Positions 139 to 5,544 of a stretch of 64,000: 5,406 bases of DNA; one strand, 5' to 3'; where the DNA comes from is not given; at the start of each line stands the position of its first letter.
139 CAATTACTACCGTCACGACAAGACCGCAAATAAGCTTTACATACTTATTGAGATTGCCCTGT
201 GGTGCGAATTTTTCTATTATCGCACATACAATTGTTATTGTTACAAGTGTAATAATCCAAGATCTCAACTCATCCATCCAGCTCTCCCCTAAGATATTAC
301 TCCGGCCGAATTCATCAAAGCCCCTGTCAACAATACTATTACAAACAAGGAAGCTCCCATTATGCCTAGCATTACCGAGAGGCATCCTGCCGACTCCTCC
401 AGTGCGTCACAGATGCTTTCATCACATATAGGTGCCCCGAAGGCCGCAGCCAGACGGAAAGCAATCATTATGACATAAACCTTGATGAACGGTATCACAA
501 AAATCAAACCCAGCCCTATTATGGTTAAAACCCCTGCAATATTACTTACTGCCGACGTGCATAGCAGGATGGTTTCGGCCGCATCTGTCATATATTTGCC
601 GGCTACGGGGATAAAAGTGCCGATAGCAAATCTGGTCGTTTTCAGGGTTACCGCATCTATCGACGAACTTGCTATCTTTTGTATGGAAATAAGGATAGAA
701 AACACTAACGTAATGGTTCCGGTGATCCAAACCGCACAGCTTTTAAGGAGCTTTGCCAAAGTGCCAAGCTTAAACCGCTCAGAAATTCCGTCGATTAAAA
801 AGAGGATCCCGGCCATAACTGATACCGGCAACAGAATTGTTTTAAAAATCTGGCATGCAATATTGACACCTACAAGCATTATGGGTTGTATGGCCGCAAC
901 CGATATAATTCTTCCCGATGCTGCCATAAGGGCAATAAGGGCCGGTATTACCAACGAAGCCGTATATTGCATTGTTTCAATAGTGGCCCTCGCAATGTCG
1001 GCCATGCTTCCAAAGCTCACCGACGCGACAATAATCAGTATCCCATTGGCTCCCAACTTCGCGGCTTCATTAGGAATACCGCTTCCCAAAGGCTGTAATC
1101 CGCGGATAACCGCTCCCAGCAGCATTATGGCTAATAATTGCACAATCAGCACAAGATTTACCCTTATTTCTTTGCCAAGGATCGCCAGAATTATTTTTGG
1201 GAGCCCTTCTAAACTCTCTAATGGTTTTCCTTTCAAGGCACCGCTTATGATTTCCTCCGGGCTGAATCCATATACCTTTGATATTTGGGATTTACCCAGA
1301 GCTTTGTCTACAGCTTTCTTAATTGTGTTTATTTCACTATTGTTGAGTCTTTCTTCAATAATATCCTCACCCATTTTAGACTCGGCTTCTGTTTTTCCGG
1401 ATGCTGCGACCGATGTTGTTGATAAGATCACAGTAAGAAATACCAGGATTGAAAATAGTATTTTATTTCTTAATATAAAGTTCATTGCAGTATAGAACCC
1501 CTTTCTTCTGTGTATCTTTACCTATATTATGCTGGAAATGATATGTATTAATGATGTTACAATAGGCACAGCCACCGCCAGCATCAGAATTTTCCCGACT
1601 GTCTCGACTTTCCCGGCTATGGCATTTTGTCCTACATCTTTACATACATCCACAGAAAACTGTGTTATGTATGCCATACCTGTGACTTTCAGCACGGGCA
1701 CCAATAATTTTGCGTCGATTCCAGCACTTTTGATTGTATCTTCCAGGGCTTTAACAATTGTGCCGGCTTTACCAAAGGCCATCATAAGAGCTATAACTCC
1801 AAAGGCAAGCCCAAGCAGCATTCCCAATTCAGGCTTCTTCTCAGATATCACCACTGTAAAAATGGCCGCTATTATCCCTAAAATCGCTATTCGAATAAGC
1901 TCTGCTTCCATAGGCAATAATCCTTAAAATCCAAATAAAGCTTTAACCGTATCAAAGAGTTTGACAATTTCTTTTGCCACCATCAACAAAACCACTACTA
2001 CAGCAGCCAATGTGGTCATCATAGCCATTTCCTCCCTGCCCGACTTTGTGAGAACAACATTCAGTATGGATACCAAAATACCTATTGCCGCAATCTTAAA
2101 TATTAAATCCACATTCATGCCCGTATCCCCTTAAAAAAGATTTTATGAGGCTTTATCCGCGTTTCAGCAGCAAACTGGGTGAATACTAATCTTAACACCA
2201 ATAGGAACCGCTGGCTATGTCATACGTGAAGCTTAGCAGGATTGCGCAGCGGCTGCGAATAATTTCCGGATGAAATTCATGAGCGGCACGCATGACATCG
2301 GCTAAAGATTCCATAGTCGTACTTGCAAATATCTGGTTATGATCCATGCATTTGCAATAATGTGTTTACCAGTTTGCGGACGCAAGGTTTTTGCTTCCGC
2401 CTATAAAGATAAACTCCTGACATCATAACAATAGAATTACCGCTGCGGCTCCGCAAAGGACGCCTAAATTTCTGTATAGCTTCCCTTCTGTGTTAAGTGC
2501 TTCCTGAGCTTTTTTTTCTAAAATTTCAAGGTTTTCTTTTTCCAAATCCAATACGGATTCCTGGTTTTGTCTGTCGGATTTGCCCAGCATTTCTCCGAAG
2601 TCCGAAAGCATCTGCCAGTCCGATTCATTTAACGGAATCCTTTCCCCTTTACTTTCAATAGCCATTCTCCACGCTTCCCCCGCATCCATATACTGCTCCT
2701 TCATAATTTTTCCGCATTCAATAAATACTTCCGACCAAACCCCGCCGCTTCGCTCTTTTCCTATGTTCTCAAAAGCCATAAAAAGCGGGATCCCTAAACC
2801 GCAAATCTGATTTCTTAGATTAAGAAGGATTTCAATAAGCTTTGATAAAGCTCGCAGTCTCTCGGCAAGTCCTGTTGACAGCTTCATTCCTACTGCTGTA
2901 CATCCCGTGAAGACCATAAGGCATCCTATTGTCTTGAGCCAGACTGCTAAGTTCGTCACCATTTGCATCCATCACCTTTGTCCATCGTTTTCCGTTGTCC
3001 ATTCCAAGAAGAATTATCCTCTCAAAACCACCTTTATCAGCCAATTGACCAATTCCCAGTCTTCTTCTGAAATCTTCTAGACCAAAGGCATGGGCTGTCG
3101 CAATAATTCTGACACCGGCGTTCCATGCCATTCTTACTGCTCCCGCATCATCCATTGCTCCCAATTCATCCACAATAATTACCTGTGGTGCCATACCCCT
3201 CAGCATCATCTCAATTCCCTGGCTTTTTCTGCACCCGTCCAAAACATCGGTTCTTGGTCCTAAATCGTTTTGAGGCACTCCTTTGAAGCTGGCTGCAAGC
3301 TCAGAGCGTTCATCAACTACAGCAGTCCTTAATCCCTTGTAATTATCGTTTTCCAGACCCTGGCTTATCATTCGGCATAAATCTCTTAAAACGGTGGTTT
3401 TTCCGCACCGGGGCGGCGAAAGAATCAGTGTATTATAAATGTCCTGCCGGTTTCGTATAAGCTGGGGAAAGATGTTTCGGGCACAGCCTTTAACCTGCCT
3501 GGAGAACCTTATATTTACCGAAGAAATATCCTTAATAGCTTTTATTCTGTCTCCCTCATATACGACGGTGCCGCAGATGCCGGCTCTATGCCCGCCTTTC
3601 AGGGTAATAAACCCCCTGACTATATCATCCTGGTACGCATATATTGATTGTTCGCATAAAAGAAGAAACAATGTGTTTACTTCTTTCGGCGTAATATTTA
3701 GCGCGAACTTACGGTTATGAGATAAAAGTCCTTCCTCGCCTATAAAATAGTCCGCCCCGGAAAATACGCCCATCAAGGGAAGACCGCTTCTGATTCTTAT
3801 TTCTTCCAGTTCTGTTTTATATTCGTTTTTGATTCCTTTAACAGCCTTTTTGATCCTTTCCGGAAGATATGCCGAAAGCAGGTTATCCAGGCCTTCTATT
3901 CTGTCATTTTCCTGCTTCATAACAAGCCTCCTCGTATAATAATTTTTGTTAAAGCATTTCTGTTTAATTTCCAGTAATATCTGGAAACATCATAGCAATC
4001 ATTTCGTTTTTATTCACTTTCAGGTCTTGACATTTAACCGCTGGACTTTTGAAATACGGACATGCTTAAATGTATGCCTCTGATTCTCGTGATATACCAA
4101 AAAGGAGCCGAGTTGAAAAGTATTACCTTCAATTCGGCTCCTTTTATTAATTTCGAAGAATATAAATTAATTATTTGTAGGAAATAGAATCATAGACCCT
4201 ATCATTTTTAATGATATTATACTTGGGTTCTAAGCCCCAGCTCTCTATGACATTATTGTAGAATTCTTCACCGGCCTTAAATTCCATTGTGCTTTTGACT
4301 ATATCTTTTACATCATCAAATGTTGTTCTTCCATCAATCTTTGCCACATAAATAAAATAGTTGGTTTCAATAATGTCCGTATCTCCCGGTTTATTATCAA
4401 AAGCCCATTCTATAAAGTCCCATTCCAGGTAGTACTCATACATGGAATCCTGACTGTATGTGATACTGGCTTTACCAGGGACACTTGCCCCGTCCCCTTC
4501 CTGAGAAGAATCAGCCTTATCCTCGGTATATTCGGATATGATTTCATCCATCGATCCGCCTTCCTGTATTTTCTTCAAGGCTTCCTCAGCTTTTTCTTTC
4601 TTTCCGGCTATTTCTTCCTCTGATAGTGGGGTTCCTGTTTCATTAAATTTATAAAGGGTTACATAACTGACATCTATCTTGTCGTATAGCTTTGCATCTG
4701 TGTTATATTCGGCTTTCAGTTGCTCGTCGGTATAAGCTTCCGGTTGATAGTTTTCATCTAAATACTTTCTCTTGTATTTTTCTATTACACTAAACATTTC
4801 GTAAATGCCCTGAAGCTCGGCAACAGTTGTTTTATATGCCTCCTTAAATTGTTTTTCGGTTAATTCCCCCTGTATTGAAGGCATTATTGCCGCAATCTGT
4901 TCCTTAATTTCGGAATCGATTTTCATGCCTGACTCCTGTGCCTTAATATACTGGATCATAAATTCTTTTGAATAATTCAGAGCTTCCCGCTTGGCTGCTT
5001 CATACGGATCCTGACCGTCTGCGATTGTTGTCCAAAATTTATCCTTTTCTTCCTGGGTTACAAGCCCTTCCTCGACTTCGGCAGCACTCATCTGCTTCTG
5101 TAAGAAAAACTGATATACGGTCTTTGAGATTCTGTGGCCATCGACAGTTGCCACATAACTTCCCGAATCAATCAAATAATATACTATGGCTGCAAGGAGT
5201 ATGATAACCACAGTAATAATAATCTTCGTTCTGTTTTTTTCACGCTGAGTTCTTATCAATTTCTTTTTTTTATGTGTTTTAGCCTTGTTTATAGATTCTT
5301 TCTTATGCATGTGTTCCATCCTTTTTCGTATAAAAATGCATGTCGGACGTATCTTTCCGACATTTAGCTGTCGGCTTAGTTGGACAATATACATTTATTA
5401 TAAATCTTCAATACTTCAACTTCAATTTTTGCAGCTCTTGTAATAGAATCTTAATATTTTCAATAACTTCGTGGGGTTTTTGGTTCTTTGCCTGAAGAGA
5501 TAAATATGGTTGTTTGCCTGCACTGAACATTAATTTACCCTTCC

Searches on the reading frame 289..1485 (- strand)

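Call 60: search_protein_families(library=pfam, proteins=[window:289-1485:-], max_evalue=0.00001)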
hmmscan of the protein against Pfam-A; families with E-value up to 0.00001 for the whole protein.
window:289-1485:- (398 aa): 1 family
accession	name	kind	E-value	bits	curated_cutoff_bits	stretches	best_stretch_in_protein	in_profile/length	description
PF09546.15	Spore_III_AE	-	2.9e-58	198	27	1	75-387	2-314/321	Stage III sporulation protein AE (spore_III_AE)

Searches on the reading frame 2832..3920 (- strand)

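Call 60: search_protein_families(library=pfam, proteins=[window:2832-3920:-], max_evalue=0.00001)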
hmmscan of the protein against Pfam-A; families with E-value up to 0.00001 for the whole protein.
window:2832-3920:- (362 aa): 1 family
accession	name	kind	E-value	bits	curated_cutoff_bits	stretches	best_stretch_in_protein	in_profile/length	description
PF19568.5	Spore_III_AA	-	9.8e-86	288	27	1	19-321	11-303/306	Sporulation stage III, protein AA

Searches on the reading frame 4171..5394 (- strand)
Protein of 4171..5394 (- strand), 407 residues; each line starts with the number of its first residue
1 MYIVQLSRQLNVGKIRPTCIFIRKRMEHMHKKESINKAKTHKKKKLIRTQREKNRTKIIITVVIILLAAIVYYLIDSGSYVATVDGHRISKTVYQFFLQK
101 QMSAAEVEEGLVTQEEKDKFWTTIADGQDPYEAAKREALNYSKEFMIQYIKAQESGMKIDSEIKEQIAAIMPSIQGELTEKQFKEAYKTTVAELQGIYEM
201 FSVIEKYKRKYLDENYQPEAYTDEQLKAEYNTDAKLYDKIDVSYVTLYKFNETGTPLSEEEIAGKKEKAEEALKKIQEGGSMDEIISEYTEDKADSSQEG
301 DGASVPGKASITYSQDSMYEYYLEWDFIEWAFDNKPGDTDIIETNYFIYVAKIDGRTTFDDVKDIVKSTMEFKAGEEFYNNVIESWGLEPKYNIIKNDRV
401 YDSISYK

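Call 60: search_protein_families(library=pfam, proteins=[window:4171-5394:-], max_evalue=0.00001)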
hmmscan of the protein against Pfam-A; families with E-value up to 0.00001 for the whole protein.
window:4171-5394:- (407 aa): 1 family
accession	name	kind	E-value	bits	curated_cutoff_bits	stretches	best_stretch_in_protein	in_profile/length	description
PF13616.12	Rotamase_3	-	2.9e-06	28.3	22.5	1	237-355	13-114/116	PPIC-type PPIASE domain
